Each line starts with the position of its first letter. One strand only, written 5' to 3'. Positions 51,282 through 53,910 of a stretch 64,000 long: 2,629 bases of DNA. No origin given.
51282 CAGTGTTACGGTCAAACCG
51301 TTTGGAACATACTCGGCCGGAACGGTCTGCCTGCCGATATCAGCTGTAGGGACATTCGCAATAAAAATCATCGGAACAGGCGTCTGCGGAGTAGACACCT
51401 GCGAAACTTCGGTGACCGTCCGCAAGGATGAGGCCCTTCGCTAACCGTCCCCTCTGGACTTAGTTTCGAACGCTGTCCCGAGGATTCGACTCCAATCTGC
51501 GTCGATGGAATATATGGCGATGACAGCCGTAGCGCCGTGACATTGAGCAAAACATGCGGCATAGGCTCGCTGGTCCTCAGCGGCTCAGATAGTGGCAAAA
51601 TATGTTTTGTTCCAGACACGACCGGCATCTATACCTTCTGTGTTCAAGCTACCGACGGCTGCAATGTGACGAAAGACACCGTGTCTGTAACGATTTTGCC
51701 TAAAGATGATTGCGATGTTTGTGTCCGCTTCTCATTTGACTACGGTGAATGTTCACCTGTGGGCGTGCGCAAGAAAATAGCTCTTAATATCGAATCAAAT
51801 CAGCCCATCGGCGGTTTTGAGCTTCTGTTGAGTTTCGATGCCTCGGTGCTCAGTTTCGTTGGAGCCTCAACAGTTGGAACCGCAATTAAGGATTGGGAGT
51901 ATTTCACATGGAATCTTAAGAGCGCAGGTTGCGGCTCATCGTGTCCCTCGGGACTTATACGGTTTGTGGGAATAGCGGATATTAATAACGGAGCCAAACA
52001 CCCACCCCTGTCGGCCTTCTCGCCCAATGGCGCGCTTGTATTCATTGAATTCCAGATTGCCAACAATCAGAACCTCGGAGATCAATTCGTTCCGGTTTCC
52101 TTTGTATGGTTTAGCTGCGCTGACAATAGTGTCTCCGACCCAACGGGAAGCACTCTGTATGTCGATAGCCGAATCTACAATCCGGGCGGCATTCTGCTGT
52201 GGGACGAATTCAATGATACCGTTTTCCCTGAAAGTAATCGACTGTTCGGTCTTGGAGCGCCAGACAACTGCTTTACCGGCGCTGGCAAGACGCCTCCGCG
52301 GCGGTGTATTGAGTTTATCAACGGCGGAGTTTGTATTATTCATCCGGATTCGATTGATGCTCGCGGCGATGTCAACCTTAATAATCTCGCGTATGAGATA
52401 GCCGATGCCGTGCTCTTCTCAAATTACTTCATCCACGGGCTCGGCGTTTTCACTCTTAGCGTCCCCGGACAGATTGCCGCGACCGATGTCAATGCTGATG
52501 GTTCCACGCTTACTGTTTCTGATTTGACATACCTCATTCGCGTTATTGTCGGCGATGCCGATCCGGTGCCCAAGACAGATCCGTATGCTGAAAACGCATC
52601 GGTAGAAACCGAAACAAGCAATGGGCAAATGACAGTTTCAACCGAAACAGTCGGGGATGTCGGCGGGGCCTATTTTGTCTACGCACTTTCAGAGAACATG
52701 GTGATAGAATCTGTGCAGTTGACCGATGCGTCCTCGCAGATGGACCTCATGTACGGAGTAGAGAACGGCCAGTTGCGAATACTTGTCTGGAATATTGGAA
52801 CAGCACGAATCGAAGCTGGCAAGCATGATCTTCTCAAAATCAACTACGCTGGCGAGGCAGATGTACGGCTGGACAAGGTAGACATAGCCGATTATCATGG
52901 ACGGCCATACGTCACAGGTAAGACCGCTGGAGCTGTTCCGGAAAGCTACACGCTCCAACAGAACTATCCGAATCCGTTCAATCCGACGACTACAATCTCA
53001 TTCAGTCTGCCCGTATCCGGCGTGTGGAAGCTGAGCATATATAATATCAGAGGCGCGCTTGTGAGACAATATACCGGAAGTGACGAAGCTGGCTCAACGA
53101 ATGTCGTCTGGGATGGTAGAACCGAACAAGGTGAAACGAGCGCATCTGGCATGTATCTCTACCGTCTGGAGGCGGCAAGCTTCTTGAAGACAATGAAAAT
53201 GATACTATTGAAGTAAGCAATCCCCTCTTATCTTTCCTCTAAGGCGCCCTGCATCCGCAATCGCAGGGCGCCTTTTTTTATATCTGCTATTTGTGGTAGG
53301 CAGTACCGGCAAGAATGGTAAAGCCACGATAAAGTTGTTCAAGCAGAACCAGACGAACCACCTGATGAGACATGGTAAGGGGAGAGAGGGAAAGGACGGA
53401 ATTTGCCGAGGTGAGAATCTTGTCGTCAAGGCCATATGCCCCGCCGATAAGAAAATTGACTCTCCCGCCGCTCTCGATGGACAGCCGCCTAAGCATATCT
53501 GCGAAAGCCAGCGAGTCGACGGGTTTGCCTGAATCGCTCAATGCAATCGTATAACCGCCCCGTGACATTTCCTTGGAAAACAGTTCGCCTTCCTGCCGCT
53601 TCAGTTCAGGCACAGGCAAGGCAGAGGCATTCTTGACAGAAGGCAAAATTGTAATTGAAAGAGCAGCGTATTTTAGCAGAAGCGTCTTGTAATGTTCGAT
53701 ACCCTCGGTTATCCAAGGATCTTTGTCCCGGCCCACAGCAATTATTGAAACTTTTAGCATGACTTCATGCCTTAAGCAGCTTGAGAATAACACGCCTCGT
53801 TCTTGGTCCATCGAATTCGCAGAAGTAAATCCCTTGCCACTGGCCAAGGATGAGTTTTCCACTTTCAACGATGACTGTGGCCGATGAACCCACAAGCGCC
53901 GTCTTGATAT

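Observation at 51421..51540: A single-nucleotide frame change splits the giant protein from its cohesin/dockerin/sorting-domain tail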

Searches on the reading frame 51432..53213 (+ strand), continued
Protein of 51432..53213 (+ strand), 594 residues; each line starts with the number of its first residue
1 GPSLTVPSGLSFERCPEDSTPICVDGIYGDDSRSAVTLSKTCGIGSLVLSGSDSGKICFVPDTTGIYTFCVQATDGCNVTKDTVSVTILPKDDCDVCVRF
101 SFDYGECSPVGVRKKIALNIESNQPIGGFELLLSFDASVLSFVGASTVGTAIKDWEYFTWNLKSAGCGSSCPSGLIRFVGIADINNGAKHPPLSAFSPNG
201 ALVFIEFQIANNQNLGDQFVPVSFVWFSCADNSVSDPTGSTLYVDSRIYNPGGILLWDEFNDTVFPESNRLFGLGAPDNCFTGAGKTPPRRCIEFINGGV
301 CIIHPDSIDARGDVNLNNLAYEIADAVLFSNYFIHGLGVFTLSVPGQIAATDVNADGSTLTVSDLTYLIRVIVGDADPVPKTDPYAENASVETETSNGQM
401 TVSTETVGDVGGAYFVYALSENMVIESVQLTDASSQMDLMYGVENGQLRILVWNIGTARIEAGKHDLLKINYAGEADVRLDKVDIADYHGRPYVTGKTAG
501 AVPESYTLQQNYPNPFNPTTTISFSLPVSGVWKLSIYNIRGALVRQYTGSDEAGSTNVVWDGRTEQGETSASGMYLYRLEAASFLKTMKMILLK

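Call 59: find_related_loci(query=A1, collection=genome_contigs, flank=10000)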
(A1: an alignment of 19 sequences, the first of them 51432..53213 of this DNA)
Query A1 (594 aa) in genome_contigs; peptide patterns used: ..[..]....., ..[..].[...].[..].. (x = any residue, [..] = any of these).
600 stretches matched a pattern (row limit reached: there are more); 593 encode a relative of the query (tblastn E <= 1e-3); the best 80 are kept; 80 distinct loci.
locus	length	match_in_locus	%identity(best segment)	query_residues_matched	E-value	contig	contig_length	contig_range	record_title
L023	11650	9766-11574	48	2-594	0e+0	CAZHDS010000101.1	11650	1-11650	MAG TPA_asm: uncultured Ignavibacteriales bacterium isolate binchicken_co86_98 genome assembly, contig: NODE_1958_length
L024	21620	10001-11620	42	54-594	1e-138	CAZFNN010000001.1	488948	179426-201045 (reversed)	MAG TPA_asm: uncultured Ignavibacteria bacterium isolate SRP323723_co1_126 genome assembly, contig: NODE_3_length_488948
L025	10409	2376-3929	39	69-594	2e-106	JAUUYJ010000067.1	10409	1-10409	MAG: Candidatus Zixiibacteriota bacterium isolate CSMAG_164 CSMAG_164_k127_5307160_length_10409_cov_16.6530, whole genom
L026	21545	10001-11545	38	56-594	7e-105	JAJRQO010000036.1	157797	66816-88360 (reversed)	MAG: Candidatus Zixiibacteriota bacterium isolate Dive100_bin10.64 k141_990413, whole genome shotgun sequence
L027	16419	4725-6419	37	1-594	5e-95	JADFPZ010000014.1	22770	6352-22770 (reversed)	MAG: Candidatus Zixiibacteriota bacterium isolate B77T1B8 B77T1B8_NODE3663, whole genome shotgun sequence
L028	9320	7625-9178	36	43-594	5e-88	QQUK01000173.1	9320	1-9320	MAG: Calditrichaeota bacterium isolate CLD4 1634, whole genome shotgun sequence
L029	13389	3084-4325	29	127-594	5e-34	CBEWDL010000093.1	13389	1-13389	MAG TPA_asm: uncultured bacterium isolate SRR12059192_binner23_Refined_3 genome assembly, contig: ERZ26875191.105, whole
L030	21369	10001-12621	34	123-591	2e-61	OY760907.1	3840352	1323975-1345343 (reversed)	MAG: uncultured candidate division Zixibacteria bacterium isolate 2d357583-1faf-4436-89ad-6f0e4817d39a genome assembly,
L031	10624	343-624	52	502-594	2e-24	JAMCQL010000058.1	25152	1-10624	MAG: Bacteroidetes bacterium isolate FK_Sedi_A_Bin.46 NODE_4178_length_25152_cov_321.872, whole genome shotgun sequence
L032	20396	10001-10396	42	466-594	7e-23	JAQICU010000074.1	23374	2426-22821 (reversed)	MAG: Candidatus Cloacimonadota bacterium isolate GH32 k119_361230, whole genome shotgun sequence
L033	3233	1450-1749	50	496-594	9e-23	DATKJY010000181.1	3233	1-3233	MAG TPA_asm: Candidatus Acidoferrum sp. isolate SMAG_U14643 k141_1098694, whole genome shotgun sequence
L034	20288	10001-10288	49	500-594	2e-22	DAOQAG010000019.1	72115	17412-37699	MAG TPA_asm: bacterium isolate AMR_MDS_1268 NODE_238_length_72115_cov_9.429142, whole genome shotgun sequence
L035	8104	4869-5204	43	488-594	2e-22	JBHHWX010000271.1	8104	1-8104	MAG: bacterium isolate D_3_bin.27 NODE_4643_length_8104_cov_7.360417, whole genome shotgun sequence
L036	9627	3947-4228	51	502-594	2e-22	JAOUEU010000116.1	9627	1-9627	MAG: Candidatus Zixiibacteriota bacterium isolate 4_1_July_SF_Bin17 4_1_July_SF_Bin17_scaffold_3553_c1, whole genome sho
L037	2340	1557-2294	33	349-594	4e-22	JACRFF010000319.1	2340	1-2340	MAG: Ignavibacteriales bacterium isolate NC_groundwater_1718_Pr3_B-0.1um_52_8 SR-2_scaffold_141_3327832, whole genome sh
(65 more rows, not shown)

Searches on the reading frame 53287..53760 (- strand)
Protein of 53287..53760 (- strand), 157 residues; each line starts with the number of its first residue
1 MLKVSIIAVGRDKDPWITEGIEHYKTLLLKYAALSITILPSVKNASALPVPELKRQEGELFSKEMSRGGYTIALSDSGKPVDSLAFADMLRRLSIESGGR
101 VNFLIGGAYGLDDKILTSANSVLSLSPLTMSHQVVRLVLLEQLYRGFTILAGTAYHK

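Call 61: find_encoding_contigs(protein=window:53287-53760:-, flank=2600, max_places=10)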
Protein window:53287-53760:- (157 aa): 20 contigs read that carry it; 10 places shown.
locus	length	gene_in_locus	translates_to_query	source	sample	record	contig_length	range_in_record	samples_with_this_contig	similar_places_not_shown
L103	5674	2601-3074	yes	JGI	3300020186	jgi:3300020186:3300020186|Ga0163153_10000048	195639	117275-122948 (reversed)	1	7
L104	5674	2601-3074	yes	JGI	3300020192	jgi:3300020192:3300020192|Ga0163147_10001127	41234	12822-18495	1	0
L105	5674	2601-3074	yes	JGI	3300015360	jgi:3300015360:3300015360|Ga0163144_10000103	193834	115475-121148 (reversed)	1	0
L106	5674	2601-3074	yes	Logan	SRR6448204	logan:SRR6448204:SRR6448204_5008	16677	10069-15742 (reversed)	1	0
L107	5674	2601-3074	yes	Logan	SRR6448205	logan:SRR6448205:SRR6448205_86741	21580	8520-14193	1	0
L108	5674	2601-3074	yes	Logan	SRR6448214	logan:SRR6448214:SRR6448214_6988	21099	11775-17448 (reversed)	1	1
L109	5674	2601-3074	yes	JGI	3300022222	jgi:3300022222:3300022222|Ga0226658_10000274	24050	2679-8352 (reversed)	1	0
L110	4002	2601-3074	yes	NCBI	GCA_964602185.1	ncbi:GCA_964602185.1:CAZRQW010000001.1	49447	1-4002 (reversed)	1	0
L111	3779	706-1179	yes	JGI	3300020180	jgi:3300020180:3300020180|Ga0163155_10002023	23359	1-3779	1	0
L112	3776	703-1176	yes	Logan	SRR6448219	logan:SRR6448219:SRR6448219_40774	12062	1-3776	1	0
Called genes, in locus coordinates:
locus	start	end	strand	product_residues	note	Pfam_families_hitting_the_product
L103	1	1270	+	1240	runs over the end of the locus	PF02463:SMC_N, PF13175:AAA_15, PF13304:AAA_21 (weak), PF13476:AAA_23, PF13555:AAA_29 (weak), PF06470:SMC_hinge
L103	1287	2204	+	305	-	PF02881:SRP54_N, PF00448:SRP54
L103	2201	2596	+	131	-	PF01894:YjbQ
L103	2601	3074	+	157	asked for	PF02590:SPOUT_MTase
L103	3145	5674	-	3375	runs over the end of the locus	PF07495:Y_Y_Y (faint), PF17963:Big_9 (faint), PF22352:K319L-like_PKD (faint), PF00801:PKD (faint), PF18911:PKD_4 (faint), PF18981:InlK_D3 (faint), PF18962:Por_Secre_tail (faint), PF13860:FlgD_ig (weak)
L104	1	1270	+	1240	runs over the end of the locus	PF02463:SMC_N, PF13175:AAA_15, PF13304:AAA_21 (weak), PF13476:AAA_23, PF13555:AAA_29 (weak), PF06470:SMC_hinge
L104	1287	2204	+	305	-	PF02881:SRP54_N, PF00448:SRP54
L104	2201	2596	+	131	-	PF01894:YjbQ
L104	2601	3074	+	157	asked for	PF02590:SPOUT_MTase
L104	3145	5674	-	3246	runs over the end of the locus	PF00801:PKD (faint), PF07495:Y_Y_Y (faint), PF17963:Big_9 (faint), PF18911:PKD_4 (faint), PF22352:K319L-like_PKD (faint), PF18981:InlK_D3 (faint), PF18962:Por_Secre_tail (faint), PF13860:FlgD_ig (weak)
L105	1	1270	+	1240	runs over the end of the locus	PF02463:SMC_N, PF13175:AAA_15, PF13304:AAA_21 (weak), PF13476:AAA_23, PF13555:AAA_29 (weak), PF06470:SMC_hinge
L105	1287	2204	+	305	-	PF02881:SRP54_N, PF00448:SRP54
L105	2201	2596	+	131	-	PF01894:YjbQ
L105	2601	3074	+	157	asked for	PF02590:SPOUT_MTase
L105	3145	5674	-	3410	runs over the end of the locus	PF17963:Big_9 (faint), PF22352:K319L-like_PKD (faint), PF00801:PKD (faint), PF07495:Y_Y_Y (faint), PF18911:PKD_4 (faint), PF18981:InlK_D3 (faint), PF18962:Por_Secre_tail (faint), PF13860:FlgD_ig (weak)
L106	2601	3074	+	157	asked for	PF02590:SPOUT_MTase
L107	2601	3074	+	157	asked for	PF02590:SPOUT_MTase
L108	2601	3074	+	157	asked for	PF02590:SPOUT_MTase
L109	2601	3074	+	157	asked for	PF02590:SPOUT_MTase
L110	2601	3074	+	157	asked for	PF02590:SPOUT_MTase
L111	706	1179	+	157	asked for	PF02590:SPOUT_MTase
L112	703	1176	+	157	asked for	PF02590:SPOUT_MTase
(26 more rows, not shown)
